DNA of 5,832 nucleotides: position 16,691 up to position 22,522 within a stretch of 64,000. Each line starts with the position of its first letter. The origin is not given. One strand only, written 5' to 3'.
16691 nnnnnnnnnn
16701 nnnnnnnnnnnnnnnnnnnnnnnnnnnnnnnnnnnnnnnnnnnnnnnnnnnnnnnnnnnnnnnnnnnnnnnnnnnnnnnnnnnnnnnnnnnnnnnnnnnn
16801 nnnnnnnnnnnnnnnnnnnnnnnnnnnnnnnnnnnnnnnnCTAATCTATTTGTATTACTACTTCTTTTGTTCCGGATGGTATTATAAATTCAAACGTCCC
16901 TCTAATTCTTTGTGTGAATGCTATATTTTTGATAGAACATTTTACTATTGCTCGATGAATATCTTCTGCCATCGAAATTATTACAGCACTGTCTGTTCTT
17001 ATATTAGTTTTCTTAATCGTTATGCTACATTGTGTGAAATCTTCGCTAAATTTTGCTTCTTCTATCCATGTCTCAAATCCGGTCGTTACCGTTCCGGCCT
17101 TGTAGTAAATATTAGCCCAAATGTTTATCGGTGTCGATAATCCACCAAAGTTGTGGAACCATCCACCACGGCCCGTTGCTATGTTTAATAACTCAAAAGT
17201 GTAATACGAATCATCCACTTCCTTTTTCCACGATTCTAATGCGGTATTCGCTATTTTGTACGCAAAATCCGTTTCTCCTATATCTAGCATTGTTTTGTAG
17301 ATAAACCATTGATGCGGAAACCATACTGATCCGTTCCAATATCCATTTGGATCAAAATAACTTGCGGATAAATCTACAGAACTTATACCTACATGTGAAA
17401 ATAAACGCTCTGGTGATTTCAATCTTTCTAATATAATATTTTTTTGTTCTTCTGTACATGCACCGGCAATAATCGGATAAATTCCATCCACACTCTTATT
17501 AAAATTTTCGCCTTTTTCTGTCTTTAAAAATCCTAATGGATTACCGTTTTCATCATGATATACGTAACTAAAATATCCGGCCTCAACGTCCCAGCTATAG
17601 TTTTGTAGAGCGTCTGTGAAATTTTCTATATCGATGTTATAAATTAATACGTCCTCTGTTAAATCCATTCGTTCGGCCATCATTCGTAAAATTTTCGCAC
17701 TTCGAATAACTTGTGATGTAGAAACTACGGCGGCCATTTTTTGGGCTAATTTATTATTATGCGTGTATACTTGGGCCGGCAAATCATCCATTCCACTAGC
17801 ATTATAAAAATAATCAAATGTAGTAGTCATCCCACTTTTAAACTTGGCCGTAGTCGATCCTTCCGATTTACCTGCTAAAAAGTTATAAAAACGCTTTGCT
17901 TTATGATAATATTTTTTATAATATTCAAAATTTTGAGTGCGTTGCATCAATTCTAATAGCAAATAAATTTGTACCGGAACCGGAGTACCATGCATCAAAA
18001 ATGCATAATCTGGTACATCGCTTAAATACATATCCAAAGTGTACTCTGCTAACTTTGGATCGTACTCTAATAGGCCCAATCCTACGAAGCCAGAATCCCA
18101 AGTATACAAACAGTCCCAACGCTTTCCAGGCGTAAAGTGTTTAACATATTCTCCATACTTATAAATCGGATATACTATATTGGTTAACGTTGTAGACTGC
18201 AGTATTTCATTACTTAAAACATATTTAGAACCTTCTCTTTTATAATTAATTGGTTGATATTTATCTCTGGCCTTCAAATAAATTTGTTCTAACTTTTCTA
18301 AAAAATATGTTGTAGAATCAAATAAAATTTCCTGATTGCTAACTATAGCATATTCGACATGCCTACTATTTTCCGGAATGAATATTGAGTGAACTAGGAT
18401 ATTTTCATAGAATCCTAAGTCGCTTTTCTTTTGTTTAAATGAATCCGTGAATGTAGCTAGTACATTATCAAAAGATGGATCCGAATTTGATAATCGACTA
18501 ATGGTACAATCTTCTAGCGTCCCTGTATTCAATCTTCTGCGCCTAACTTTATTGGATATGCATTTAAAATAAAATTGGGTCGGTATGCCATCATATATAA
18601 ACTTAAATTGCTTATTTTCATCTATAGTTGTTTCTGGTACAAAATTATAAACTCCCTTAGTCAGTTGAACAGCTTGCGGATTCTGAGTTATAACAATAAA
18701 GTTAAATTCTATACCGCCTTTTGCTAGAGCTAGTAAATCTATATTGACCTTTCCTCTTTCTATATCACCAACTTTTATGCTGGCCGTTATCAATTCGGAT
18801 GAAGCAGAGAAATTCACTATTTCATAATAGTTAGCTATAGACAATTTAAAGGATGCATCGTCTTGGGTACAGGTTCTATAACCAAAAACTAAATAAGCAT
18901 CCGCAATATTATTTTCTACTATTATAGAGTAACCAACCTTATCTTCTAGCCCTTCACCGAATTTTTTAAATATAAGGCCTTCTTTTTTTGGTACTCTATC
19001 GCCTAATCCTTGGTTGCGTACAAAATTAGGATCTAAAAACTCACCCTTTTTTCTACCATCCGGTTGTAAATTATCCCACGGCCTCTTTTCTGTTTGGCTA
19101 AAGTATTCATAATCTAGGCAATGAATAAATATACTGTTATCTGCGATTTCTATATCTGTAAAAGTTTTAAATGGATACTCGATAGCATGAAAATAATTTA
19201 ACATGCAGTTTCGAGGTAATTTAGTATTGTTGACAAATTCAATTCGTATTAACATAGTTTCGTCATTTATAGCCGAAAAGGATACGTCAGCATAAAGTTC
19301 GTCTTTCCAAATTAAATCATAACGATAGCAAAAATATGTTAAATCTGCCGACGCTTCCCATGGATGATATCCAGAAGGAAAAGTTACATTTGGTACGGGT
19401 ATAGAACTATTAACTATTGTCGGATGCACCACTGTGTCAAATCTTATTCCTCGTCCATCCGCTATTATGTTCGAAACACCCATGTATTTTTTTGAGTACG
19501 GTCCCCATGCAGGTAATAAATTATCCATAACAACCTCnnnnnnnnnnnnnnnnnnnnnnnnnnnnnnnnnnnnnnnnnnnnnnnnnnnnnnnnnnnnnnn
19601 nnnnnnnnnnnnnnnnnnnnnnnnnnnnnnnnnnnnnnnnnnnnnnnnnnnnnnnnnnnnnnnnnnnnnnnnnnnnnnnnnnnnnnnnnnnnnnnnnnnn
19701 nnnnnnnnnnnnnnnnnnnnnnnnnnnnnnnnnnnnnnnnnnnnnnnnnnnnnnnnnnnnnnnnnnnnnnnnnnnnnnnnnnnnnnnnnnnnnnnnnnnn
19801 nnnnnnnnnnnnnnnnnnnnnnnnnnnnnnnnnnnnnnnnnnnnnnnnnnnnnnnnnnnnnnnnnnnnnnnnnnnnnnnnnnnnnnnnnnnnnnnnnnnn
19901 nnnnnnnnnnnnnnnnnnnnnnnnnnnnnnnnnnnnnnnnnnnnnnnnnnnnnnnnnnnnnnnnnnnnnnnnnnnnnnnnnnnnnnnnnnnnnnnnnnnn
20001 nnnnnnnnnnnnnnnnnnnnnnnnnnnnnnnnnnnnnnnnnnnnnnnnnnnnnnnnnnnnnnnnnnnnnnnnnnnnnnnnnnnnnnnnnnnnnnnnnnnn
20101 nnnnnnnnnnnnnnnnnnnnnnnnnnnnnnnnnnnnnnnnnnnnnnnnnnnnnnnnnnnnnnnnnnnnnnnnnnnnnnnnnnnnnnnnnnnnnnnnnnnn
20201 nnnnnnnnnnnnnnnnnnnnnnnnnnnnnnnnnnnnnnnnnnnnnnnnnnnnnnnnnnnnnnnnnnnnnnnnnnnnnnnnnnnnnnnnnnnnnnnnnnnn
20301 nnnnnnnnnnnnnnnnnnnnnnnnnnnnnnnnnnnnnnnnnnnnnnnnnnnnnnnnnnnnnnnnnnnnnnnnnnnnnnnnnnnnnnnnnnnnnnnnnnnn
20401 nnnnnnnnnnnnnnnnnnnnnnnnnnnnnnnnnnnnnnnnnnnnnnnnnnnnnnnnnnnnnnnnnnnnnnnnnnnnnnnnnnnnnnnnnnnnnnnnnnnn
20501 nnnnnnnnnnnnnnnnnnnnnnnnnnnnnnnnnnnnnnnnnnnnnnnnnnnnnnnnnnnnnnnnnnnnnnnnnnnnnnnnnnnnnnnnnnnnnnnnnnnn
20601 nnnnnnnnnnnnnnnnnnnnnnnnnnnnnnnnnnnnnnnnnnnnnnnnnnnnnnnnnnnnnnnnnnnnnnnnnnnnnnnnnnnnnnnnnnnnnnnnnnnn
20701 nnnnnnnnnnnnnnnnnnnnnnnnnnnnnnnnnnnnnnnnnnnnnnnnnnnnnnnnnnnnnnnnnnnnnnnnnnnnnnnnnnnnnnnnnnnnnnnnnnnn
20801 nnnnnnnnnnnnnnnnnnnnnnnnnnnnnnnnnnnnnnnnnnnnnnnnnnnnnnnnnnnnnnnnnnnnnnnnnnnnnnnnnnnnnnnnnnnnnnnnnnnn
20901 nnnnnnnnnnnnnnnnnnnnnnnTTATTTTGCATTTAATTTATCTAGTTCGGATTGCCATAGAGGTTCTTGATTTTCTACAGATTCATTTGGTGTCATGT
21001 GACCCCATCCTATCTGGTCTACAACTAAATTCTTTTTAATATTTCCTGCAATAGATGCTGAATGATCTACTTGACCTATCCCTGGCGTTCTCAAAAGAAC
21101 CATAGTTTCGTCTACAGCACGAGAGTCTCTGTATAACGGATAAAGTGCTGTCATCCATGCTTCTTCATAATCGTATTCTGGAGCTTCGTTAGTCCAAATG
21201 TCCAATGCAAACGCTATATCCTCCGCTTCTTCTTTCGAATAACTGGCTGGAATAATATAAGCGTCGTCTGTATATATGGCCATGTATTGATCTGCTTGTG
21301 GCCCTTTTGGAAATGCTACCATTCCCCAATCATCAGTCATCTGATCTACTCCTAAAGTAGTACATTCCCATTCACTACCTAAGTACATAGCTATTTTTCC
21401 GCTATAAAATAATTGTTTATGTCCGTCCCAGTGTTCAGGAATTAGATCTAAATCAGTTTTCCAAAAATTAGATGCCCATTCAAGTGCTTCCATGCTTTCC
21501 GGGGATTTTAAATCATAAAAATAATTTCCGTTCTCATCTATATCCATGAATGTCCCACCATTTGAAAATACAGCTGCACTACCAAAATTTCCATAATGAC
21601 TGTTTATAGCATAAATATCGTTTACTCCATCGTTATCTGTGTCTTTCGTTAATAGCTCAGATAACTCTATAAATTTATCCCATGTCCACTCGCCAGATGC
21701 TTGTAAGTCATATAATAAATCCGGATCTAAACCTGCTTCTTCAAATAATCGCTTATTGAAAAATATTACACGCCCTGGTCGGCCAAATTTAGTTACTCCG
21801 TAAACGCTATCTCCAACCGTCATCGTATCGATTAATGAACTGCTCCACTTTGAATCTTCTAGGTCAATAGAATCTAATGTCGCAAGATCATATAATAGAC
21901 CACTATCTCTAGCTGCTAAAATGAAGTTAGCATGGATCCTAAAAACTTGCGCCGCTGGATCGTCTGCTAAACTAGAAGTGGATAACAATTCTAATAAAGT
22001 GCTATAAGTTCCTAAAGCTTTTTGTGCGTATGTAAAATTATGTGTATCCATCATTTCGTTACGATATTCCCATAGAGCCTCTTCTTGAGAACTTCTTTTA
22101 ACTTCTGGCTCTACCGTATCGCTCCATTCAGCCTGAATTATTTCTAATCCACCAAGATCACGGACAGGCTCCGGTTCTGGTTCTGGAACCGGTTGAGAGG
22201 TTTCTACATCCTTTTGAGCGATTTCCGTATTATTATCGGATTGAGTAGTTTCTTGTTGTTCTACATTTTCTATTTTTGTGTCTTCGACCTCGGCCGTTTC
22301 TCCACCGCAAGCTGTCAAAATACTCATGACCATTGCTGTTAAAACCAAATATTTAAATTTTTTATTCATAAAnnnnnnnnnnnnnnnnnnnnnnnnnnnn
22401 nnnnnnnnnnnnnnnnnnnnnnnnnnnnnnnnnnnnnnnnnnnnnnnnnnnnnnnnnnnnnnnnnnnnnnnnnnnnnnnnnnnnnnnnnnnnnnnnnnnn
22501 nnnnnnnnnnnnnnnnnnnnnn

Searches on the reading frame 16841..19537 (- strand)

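Call 32: search_protein_families(library=pfam, proteins=[window:16841-19537:-])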
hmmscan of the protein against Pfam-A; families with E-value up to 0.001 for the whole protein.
window:16841-19537:- (898 aa): 3 families
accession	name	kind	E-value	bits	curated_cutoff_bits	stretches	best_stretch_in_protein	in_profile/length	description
PF22422.2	MGH1-like_GH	-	5.1e-24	85.9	27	1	479-789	6-345/356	Mannosylglycerate hydrolase MGH1-like glycoside hydrolase domain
PF01204.24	Trehalase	-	9e-09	35.2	21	1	575-787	278-479/512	Trehalase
PF03200.22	Glyco_hydro_63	-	6.2e-08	32.3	22.4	1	534-760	182-433/492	Glycosyl hydrolase family 63 C-terminal domain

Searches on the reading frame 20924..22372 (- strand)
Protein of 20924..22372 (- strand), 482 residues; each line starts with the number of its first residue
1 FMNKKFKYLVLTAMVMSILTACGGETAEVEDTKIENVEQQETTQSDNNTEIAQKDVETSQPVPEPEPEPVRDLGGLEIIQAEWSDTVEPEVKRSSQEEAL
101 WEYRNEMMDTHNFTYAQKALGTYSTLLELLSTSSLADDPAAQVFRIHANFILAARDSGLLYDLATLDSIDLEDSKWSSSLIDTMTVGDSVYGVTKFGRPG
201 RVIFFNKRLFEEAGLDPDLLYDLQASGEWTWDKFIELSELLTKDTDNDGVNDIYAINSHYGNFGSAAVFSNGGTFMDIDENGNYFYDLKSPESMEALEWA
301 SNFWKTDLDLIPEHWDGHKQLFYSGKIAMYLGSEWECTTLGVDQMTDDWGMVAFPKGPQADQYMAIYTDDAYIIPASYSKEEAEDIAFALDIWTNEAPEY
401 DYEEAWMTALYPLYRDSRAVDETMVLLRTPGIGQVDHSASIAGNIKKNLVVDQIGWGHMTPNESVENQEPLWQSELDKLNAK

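Call 32: search_protein_families(library=pfam, proteins=[window:20924-22372:-])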
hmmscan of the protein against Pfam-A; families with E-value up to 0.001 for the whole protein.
window:20924-22372:- (482 aa): 2 families
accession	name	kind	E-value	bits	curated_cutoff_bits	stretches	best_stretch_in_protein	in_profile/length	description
PF01547.30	SBP_bac_1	-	2.9e-15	57.5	26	1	128-384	38-294/307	Bacterial extracellular solute-binding protein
PF13416.11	SBP_bac_8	-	8e-12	46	27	1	139-383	38-234/279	Bacterial extracellular solute-binding protein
